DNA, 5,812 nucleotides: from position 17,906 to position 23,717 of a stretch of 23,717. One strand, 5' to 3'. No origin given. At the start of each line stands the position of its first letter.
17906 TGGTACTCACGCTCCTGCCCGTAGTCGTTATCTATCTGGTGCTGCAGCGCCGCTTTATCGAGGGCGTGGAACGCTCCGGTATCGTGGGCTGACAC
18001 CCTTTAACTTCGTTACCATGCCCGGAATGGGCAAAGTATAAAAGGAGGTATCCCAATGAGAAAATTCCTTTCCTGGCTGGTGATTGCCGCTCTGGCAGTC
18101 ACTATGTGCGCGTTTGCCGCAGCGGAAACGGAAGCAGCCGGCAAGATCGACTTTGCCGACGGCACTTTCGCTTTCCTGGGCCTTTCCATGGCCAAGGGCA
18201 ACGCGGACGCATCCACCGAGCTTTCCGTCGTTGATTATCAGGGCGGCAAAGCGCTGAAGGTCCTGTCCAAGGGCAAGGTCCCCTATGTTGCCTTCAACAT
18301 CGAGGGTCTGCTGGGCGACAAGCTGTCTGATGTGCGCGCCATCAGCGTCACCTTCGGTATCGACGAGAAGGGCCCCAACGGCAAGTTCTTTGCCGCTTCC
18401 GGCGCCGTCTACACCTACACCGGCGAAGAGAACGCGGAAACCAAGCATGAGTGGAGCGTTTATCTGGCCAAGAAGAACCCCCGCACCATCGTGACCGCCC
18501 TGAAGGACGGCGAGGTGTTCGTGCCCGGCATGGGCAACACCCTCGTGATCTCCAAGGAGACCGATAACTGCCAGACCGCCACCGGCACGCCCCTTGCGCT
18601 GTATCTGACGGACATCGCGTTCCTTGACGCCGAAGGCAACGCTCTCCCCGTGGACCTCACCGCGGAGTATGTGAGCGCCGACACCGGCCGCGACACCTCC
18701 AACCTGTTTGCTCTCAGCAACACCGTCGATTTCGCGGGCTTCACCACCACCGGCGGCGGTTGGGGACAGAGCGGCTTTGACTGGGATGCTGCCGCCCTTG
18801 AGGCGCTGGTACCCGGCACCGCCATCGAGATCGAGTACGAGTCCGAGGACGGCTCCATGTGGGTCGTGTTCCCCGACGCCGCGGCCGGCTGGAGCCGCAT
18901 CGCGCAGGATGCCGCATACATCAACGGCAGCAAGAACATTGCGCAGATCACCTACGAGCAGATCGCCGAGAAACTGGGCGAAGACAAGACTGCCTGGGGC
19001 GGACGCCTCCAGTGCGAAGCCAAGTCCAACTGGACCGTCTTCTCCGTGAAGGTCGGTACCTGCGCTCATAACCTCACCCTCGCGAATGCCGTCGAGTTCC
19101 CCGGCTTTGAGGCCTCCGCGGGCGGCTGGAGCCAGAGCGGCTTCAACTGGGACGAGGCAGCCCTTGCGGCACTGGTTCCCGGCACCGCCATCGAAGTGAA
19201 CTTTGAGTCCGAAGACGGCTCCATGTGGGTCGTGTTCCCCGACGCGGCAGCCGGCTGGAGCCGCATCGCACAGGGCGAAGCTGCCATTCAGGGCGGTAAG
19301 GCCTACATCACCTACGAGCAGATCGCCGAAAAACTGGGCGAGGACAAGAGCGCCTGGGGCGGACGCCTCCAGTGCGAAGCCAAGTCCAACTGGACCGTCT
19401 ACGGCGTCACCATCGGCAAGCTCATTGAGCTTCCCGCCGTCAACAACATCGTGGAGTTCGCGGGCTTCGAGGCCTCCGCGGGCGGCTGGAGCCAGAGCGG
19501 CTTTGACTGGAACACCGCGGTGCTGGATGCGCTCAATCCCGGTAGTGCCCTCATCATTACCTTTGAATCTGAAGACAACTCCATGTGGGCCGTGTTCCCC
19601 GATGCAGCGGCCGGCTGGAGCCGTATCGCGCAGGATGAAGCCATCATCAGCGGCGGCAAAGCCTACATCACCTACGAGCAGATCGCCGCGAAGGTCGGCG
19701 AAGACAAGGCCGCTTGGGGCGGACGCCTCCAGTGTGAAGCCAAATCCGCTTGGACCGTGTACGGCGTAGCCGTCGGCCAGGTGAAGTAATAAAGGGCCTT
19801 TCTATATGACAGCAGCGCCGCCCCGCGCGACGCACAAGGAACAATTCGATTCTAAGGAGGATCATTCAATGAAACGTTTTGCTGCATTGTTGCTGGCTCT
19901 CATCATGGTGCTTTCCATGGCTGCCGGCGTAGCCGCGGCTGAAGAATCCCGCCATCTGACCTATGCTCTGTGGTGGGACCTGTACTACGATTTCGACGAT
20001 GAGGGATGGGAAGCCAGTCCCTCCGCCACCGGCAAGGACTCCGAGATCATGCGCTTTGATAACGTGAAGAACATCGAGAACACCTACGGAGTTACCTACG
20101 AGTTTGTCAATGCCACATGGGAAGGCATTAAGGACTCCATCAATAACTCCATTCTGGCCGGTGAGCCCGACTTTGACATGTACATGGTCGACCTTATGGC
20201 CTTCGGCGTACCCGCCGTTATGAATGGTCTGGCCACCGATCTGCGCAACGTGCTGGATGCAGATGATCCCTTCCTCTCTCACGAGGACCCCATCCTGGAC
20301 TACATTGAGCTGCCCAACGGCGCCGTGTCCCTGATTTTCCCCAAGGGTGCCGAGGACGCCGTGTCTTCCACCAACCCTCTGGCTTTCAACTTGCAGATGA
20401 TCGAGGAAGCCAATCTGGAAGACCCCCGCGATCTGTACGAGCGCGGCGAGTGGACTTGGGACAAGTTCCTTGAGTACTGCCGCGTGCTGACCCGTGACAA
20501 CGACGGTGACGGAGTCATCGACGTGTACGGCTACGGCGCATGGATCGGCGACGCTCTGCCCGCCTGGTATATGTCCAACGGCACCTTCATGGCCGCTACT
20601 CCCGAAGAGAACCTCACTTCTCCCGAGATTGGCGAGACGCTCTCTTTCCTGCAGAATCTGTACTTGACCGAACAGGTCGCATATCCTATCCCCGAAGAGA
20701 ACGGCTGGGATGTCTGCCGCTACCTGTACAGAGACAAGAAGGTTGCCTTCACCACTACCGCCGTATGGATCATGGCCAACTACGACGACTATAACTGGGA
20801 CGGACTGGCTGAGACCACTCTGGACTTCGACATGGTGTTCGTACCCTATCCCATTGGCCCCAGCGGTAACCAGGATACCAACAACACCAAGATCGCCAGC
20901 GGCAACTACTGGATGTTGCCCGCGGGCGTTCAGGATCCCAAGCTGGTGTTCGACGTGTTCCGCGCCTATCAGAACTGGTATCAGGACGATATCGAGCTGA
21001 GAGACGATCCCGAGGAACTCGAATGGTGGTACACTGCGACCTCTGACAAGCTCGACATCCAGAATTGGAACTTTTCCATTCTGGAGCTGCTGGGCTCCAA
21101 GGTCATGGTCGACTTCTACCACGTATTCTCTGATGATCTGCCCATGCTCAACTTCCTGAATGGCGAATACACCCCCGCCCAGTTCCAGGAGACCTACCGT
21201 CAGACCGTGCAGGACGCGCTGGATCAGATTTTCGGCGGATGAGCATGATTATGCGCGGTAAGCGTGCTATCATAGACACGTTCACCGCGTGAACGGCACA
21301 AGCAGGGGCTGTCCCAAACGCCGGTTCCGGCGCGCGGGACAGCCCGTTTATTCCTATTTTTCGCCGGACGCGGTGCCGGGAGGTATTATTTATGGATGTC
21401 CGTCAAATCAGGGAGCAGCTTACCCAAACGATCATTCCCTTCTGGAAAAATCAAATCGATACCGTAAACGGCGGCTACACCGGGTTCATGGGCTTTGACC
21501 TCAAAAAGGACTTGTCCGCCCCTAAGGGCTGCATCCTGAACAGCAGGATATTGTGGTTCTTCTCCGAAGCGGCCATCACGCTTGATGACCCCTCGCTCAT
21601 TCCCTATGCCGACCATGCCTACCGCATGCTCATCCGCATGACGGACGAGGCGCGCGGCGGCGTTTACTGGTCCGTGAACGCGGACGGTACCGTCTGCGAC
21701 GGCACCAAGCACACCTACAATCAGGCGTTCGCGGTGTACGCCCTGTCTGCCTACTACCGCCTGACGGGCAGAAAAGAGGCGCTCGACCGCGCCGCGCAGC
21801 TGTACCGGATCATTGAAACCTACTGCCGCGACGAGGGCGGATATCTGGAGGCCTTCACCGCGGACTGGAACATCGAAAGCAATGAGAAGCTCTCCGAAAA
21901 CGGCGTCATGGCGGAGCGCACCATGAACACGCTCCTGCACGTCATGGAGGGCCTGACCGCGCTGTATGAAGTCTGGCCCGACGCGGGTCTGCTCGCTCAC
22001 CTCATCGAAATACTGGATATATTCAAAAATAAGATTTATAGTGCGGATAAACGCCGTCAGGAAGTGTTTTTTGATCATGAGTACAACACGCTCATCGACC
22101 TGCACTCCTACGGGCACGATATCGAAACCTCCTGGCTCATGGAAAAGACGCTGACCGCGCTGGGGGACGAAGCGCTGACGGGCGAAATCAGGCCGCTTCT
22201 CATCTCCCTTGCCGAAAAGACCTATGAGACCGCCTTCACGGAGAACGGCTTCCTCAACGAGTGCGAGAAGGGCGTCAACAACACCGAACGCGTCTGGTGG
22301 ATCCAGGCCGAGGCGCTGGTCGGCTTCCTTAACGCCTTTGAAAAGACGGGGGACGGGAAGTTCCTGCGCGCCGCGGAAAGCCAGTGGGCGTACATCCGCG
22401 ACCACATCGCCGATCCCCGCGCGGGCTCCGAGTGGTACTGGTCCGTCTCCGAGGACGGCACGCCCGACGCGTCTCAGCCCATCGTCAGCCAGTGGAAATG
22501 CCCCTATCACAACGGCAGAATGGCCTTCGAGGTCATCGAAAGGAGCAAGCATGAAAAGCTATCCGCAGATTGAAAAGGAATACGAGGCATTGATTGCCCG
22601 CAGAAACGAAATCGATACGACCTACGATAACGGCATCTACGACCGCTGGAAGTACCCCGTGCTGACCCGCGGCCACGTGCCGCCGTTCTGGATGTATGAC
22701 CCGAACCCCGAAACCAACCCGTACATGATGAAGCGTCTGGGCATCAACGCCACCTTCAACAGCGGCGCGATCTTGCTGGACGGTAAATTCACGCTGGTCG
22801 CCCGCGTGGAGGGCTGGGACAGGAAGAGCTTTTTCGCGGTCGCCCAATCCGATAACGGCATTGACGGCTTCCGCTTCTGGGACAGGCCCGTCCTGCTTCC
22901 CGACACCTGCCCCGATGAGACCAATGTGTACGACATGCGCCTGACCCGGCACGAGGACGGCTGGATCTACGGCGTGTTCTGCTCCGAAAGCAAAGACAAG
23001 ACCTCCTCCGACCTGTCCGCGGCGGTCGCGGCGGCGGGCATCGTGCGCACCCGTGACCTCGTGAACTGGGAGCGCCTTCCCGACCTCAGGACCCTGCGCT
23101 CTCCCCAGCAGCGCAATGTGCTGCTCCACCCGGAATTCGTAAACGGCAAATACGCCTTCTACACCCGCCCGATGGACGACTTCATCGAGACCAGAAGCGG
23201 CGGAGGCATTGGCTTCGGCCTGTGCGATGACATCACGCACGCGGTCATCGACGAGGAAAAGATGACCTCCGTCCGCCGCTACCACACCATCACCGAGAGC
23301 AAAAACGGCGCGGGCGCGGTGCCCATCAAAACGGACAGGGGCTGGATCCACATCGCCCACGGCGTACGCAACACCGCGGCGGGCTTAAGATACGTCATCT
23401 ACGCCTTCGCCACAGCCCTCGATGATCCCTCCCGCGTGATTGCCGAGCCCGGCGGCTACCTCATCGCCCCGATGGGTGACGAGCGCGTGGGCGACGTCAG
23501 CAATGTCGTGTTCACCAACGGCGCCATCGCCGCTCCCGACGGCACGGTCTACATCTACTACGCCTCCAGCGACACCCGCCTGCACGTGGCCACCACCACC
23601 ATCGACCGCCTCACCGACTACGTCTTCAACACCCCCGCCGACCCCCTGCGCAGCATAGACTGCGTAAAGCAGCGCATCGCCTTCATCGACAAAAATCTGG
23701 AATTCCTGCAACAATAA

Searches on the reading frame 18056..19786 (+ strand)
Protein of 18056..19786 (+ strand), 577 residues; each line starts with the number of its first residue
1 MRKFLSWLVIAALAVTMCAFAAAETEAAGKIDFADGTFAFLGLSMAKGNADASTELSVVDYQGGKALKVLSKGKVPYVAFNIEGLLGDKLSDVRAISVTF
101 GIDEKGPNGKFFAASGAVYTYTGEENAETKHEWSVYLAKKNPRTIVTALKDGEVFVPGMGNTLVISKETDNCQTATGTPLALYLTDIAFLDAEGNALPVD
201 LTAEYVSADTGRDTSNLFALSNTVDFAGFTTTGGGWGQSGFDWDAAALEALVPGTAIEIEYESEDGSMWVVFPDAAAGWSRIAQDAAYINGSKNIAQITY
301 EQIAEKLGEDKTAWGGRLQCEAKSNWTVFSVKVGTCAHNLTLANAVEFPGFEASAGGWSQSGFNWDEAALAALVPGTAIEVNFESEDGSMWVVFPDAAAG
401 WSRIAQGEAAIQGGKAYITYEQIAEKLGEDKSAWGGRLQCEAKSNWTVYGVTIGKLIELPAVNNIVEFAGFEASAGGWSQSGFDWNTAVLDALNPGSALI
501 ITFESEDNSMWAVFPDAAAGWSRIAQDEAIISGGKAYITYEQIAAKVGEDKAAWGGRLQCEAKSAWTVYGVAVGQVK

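Call 7: search_protein_families(library=pfam, proteins=[window:18056-19786:+], max_evalue=0.001)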
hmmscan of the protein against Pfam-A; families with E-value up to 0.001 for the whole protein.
window:18056-19786:+ (577 aa): 3 families
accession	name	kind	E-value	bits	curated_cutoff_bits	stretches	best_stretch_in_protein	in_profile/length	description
PF18259.7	CBM65_1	-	4.6e-64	214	25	3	348-451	1-113/113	Carbohydrate binding module 65 domain 1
PF24089.1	DUF7374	-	1.2e-06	28.8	27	0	359-408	40-85/106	Family of unknown function (DUF7374)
PF12913.13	SH3_6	-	0.00066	19.6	27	0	360-401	10-51/53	SH3 domain (SH3b1 type)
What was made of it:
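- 18056..19789 (+): Secreted protein with an unknown N-terminal domain and three CBM65 modules. CBM65_1 E=4.6e-64, three stretches (call 7).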

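Call 21: search_protein_families(library=ncbifam, proteins=[window:18056-19786:+], max_evalue=0.001)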
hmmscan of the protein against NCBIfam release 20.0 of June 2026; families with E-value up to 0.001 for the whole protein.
window:18056-19786:+ (577 aa): 0 families

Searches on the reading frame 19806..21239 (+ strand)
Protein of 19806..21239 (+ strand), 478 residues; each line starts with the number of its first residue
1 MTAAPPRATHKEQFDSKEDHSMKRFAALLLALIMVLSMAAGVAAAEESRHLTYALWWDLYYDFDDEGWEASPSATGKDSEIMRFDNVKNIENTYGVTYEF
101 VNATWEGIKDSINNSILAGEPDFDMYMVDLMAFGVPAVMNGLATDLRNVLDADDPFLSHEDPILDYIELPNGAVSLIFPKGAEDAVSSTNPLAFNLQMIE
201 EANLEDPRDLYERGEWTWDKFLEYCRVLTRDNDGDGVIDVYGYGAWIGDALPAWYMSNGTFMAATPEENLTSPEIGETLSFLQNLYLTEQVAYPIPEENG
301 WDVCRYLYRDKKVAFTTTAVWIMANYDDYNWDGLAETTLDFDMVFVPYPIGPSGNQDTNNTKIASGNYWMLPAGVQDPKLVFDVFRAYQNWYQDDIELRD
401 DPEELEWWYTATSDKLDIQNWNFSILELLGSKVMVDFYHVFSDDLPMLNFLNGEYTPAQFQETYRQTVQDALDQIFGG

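Call 7: search_protein_families(library=pfam, proteins=[window:19806-21239:+], max_evalue=0.001)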
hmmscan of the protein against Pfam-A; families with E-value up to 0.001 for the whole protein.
window:19806-21239:+ (478 aa): 1 family
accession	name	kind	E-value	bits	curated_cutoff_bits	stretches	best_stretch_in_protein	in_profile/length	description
PF01547.30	SBP_bac_1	-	1.9e-10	41.7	26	1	95-385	23-297/307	Bacterial extracellular solute-binding protein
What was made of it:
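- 19869..21242 (+): Second solute-binding protein, SBP2 (probable start at MKRF, 19869). SBP_bac_1 (call 7).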

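Call 21: search_protein_families(library=ncbifam, proteins=[window:19806-21239:+], max_evalue=0.001)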
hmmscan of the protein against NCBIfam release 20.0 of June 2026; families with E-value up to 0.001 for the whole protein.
window:19806-21239:+ (478 aa): 0 families

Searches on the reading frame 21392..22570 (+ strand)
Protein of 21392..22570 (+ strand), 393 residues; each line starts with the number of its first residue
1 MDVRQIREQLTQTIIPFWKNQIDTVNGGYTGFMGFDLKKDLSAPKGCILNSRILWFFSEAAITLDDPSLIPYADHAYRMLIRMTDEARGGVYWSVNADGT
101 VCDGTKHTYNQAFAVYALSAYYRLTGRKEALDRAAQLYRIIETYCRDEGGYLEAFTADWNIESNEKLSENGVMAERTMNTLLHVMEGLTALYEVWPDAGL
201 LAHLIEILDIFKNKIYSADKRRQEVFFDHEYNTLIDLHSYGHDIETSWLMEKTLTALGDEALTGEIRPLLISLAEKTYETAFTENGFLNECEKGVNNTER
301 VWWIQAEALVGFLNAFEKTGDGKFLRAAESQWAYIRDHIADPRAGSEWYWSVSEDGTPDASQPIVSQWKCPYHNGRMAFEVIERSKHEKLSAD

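Call 7: search_protein_families(library=pfam, proteins=[window:21392-22570:+], max_evalue=0.001)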
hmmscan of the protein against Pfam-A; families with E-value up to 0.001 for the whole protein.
window:21392-22570:+ (393 aa): 3 families
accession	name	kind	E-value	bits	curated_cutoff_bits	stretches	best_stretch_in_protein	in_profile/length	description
PF07221.17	GlcNAc_2-epim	-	9.8e-32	111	23.4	1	44-362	17-334/347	N-acylglucosamine 2-epimerase (GlcNAc 2-epimerase)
PF07944.18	Beta-AFase-like_GH127_cat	-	2.3e-07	30.6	24.9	1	114-338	63-261/376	Beta-L-arabinofuranosidase, GH127 catalytic domain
PF06662.19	C5-epim_C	-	0.00012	22.1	23.3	0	304-334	30-60/188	D-glucuronyl C5-epimerase C-terminus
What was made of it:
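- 21392..22573 (+): Cellobiose/mannobiose 2-epimerase-like gene. GlcNAc_2-epim family (call 7).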

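Call 21: search_protein_families(library=ncbifam, proteins=[window:21392-22570:+], max_evalue=0.001)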
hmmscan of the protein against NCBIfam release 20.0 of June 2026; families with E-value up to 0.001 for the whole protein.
window:21392-22570:+ (393 aa): 3 families
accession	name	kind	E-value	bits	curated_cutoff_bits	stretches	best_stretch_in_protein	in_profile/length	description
NF041848.1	celb_epim_EpiA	equivalog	4e-90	302.8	800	1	13-383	23-399/405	cellobiose 2-epimerase EpiA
NF052547.1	AcylGsamEpipAGE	equivalog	1.1e-18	67.4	600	1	5-383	7-379/384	n-acyl-d-glucosamine 2-epimerase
NF051846.1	ManIsomPseudo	equivalog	6.4e-12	45.1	600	2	42-236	42-225/401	D-mannose isomerase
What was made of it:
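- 21392..22573 (+): NCBIfam EpiA E=4e-90, below the curated cut-off (call 21).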

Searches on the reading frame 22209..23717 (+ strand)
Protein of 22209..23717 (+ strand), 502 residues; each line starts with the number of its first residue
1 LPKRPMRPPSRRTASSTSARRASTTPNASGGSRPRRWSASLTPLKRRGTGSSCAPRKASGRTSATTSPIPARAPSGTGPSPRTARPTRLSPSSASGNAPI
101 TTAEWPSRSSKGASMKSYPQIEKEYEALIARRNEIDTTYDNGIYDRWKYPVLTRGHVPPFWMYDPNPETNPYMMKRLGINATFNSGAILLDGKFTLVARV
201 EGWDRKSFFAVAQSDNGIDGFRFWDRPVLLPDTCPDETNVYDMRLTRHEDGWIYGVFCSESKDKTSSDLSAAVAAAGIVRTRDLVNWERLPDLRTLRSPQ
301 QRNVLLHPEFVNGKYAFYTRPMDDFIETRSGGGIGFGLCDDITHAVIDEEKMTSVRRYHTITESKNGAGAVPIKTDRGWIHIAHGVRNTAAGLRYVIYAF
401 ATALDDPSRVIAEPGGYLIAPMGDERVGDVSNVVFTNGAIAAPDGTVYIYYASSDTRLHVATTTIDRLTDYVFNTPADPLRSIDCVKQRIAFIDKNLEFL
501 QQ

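Call 7: search_protein_families(library=pfam, proteins=[window:22209-23717:+], max_evalue=0.001)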
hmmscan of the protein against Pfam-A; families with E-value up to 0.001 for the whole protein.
window:22209-23717:+ (502 aa): 1 family
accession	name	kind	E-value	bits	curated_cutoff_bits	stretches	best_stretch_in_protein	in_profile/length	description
PF04041.19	Glyco_hydro_130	-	1.7e-20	73.6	26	1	180-471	33-317/320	beta-1,4-mannooligosaccharide phosphorylase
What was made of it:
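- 22590..23717 (+): Second GH130 gene. It runs off the window end and its start is approximate. Pfam GH130 (call 7).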
